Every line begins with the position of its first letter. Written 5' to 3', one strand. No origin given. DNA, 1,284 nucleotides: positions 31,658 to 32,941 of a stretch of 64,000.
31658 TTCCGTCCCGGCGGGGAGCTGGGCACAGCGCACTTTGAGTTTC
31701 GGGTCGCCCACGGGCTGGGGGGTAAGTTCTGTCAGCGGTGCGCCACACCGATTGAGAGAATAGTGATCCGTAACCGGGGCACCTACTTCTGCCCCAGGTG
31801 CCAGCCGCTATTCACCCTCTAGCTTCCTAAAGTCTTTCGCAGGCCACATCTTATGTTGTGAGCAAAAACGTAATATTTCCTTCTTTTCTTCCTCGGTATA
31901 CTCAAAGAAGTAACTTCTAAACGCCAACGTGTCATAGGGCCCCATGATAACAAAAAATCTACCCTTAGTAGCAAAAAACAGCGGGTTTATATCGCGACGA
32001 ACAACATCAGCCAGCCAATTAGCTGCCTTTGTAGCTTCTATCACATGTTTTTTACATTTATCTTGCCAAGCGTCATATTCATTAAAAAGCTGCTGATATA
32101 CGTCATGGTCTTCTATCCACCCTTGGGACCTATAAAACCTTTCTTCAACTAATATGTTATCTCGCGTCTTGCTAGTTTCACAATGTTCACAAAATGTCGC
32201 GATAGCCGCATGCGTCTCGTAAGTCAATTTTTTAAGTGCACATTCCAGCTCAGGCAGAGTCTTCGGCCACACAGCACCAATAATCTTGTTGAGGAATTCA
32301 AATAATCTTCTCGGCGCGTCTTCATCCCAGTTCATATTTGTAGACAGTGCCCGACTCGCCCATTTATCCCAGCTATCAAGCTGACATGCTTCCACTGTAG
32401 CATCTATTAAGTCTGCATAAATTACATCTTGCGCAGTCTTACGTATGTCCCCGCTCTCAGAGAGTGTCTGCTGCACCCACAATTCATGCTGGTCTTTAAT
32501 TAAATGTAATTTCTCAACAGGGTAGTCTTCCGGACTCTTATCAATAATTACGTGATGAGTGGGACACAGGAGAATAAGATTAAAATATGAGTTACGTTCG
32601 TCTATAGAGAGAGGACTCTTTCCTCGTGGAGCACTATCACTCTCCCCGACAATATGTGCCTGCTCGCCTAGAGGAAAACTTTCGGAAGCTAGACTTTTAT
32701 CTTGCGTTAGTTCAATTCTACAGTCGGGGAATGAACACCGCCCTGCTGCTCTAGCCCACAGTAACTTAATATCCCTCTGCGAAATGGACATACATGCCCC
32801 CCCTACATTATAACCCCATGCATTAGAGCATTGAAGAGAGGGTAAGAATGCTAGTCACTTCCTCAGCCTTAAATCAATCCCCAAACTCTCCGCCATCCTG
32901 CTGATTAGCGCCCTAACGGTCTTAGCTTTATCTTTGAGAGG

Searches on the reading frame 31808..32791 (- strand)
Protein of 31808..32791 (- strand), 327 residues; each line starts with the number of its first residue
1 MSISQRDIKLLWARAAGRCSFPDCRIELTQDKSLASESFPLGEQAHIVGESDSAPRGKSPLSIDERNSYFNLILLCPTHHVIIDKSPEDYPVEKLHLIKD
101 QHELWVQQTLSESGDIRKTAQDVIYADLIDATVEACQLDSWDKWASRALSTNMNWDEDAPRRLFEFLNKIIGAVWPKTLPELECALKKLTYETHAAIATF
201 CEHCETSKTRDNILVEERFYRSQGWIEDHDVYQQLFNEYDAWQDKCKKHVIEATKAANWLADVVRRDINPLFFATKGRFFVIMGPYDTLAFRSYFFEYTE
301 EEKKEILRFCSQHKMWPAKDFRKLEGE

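Call 3: search_protein_families(library=pfam, proteins=[window:31808-32791:-], max_evalue=1)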
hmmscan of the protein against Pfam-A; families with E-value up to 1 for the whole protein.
window:31808-32791:- (327 aa): 1 family
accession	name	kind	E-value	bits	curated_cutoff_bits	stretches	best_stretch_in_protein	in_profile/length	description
PF13391.12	HNH_2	-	0.00021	21.5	21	1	41-84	12-59/66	HNH endonuclease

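Call 4: search_protein_families(library=ncbifam, proteins=[window:31808-32791:-], max_evalue=1)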
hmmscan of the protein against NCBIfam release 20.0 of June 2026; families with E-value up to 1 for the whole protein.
window:31808-32791:- (327 aa): 0 families

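Call 5: search_protein_families(library=padloc, proteins=[window:31808-32791:-], max_evalue=1)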
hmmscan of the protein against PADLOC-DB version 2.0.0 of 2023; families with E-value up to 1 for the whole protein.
window:31808-32791:- (327 aa): 16 families
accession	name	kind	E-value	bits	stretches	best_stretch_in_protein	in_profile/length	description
PDLC04772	PDC-M68A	-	1.6e-33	114.7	1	2-116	4-119/253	-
PDLC01997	SAVED1--SAVED_HNH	-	7.4e-31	105.9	1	2-117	5-117/368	-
PDLC00739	Effector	-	2.2e-28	97.7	1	3-129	8-132/378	Endonuclease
PDLC00749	Effector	-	1e-25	88.6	1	2-136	15-149/395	Endonuclease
PDLC00746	Effector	-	6.3e-23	79.4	1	9-134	23-146/389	Endonuclease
PDLC00751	Effector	-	1.2e-18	65.5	1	2-131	130-258/530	Endonuclease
PDLC01998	SAVED1--SAVED_HNH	-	1.3e-17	61.8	1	2-189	113-297/506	-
PDLC00747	Effector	-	6.4e-17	59.8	1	2-112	11-125/373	Endonuclease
PDLC00740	Effector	-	7.8e-17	59.1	1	9-126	22-138/391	Endonuclease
PDLC00743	Effector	-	3e-16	57.5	1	1-113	1-114/384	Endonuclease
PDLC00406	SduA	-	2.6e-14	52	1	15-134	30-140/326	DUF4263 domain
PDLC00742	Effector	-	6.4e-13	46.3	1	3-101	121-219/527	Endonuclease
PDLC00738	Effector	-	1.7e-12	44.8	1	3-108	147-252/529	Endonuclease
PDLC01999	SAVED1--SAVED_HNH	-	2e-12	44.8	1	9-96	22-107/387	-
PDLC02000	Effector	-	3.8e-12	43.8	1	3-108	146-251/524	SAVED1--SAVED_HNH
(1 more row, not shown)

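Call 80: search_protein_families(library=phrogs, proteins=[window:31808-32791:-], max_evalue=0.01)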
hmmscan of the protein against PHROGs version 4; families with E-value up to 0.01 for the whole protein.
window:31808-32791:- (327 aa): 4 families
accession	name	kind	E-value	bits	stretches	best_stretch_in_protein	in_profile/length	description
phrog_37652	-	unknown function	6e-08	33.5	1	3-100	7-96/253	-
phrog_29098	-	unknown function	1.2e-07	32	1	6-107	12-114/486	-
phrog_34329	-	unknown function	1e-06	29.3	1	4-119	9-127/368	-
phrog_21516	-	unknown function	3.1e-05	24.9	1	13-103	7-98/252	-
